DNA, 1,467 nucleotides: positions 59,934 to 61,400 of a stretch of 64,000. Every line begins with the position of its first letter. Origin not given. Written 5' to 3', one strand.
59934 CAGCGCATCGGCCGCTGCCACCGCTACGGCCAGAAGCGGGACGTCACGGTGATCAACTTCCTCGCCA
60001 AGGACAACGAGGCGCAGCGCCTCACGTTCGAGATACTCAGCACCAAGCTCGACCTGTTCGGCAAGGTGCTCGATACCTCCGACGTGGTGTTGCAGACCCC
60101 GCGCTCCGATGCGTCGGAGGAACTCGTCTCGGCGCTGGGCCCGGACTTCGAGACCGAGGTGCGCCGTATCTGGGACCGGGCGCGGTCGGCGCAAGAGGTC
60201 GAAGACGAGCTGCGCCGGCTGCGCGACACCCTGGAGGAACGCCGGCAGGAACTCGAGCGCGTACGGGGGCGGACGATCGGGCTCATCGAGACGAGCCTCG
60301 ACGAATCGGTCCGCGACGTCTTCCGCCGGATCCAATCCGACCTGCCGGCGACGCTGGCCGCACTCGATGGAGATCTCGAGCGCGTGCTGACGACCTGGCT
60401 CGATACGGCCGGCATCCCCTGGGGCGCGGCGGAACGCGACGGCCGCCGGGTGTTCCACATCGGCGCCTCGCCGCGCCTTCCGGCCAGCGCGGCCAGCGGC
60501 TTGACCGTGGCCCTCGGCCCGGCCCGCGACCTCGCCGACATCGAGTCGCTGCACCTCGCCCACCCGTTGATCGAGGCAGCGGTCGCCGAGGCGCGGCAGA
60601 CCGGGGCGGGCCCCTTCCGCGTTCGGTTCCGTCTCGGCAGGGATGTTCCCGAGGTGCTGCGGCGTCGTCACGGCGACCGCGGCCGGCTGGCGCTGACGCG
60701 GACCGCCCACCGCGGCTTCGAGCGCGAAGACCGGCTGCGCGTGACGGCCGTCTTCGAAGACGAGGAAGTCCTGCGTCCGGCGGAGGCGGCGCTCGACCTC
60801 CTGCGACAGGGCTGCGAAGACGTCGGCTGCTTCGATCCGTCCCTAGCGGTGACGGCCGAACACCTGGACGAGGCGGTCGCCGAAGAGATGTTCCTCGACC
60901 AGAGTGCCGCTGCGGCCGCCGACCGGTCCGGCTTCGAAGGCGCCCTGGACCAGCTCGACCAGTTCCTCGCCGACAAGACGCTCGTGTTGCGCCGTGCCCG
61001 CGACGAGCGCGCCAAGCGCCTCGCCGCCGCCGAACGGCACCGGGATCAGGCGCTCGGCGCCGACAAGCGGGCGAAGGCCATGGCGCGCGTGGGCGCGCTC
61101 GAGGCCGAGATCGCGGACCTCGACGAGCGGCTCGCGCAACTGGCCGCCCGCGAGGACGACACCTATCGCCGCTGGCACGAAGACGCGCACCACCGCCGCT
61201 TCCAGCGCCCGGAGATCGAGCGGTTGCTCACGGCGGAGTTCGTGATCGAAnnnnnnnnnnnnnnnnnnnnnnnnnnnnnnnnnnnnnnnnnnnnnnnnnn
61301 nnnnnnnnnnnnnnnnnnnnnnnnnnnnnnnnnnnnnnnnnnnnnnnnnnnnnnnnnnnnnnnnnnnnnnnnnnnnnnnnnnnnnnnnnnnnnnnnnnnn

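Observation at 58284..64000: Translationally coupled SNF2 helicase - SbcD-like nuclease - SbcC-like ATPase operon next to TA/transposon debris: candidate defence or anti-plasmid system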

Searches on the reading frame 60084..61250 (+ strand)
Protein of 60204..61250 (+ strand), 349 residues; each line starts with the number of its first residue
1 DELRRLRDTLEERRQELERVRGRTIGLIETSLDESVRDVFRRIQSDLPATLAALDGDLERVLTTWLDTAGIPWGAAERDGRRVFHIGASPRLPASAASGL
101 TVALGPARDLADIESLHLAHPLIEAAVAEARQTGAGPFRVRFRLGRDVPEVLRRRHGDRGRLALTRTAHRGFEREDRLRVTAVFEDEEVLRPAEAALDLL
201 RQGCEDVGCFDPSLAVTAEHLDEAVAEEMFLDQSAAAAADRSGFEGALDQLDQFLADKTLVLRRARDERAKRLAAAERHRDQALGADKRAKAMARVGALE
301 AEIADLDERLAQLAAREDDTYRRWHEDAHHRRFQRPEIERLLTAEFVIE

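Call 67: search_protein_representatives(protein=window:60204-61250:+)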
Query: 349 residues. Proteins with E-value up to 0.001 (for the whole library): 246; up to 1e-10: 163; up to 1e-30: 49. The best 150 are listed.
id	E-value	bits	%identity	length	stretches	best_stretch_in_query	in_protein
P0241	1.2e-101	356.9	54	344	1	6-349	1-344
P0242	1.3e-88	314.2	54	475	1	1-307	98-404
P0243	2.9e-76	273.5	77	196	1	103-291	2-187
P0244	2.0e-75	270.8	90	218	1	42-186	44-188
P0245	1.7e-70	254.5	43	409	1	2-349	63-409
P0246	1.9e-64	234.7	56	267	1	90-317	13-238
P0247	4.9e-64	233.4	55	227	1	124-348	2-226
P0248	7.7e-60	219.6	41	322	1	28-349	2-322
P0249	4.5e-58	213.7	38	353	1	12-348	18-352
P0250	2.9e-55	204.5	38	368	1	2-348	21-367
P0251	1.3e-53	199.1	41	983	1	2-348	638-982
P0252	2.2e-53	198.3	38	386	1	2-346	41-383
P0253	3.8e-53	197.5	37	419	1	3-346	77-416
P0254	9.1e-52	193.0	36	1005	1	2-348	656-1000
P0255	2.9e-51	191.4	39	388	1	2-348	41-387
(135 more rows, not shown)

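Call 81: predict_structure(alignment_id=A4)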
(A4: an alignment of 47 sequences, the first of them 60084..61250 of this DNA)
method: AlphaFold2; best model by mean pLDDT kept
length: 389 residues; sequences in the alignment: 47
mean_pLDDT: 85.1   pTM: 0.60
mean pLDDT of the five models: 85.1, 82.5, 80.5, 78.7, 76.0
residues with pLDDT >= 90: 197; 70-90: 145; 50-70: 35; < 50: 12
segments of 3 or more residues with pLDDT < 50: 1-8, 67-69
pLDDT, mean of each block of 10 residues (from residue 1): 43 60 77 79 82 77 55 61 77 88 92 88 91 90 76 81 89 78 90 93 91 85 93 88 90 92 92 85 94 95 97 96 92 96 97 93 94 88 92
secondary structure, 60 per line:
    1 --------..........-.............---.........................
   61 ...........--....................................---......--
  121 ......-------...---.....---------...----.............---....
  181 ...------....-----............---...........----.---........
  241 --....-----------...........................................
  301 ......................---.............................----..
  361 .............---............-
elements in order: H9-18 H20-32 H36-71 H74-109 E113-118 E121-126 E140-144 E154-156 H161-173 E177-183 H190-193 E199-210 E214-224 H233-240 E243-246 H258-322 H326-354 H359-373 E377-388

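Call 83: fold_search(model_id=the predicted structure, library=pdb)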
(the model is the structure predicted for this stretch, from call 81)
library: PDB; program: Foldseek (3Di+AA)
matches with E <= 10: 446; with E <= 0.001: 1
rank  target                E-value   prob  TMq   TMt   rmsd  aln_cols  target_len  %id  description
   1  8t0l_F                7.0e-06  1.00  0.42  0.20   8.6       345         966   14  E. coli Sw2/Snf2 ATPase RapA bound to both ADP-AlF3 and reconstituted E. coli RNA polymerase post-termination complex  (released 2025-04-02)
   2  4q05_A                4.6e-01  0.60  0.10  0.12   4.3        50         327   14  Crystal structure of an esterase E25 (released 2014-06-04)
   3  8glv_Eb               4.9e-01  0.33  0.17  0.06  25.5       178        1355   16  96-nm repeat unit of doublet microtubules from Chlamydomonas reinhardtii flagella (released 2023-05-31)
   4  3vkh_B                5.8e-01  0.47  0.16  0.03   7.2       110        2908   18  X-ray structure of a functional full-length dynein motor domain (released 2012-03-14)
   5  4ilo_A                6.5e-01  0.97  0.21  0.34   5.7       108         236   15  2.12A resolution structure of CT398 from Chlamydia trachomatis (released 2014-01-01)
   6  5c22_B                7.2e-01  0.20  0.14  0.20  24.0       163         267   12  Crystal structure of Zn-bound HlyD from E. coli (released 2016-02-17)
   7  9bm0                  7.7e-01  0.94  0.20  0.03   6.3       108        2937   14  State-2 of motor domain from full-length human dynein-1 in 5mM ATP (released 2025-04-23)
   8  8iyj_U9               8.1e-01  0.92  0.21  0.41   4.5       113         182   12  Cryo-EM structure of the 48-nm repeat doublet microtubule from mouse sperm (released 2023-07-05)
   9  5c22_A                8.1e-01  0.15  0.13  0.19  21.4       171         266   10  Crystal structure of Zn-bound HlyD from E. coli (released 2016-02-17)
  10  4r5j_D                8.1e-01  0.10  0.10  0.15  22.7       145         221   19  Crystal structure of the DnaK C-terminus (Dnak-SBD-A) (released 2014-09-10)
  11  9a5j_A                8.6e-01  0.08  0.11  0.07  25.0       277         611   13  Integrative model of DNAK-GUDB by crosslinking MS and deep learning (released 2024-09-18)
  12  9n6e_I                9.1e-01  0.08  0.10  0.20  21.0       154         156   12  L9-targeting immunogen bound to three copies of L9 Fab (released 2025-12-10)
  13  4ezy_A                1.0e+00  0.10  0.10  0.15  22.7       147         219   21  Crystal structure of the substrate binding domain of E.coli DnaK in complex with the designer peptide NRLILTG (released 2013-04-17)
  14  4ezq_A                1.0e+00  0.09  0.10  0.15  23.2       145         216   19  Crystal structure of the substrate binding domain of E.coli DnaK in complex with the C-terminal part of pyrrhocoricin  (released 2013-04-17)
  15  4u2z_A                1.0e+00  0.04  0.08  0.06  24.8       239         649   15  X-ray crystal structure of an Sco GlgEI-V279S/1,2,2-trifluromaltose complex (released 2015-07-22)
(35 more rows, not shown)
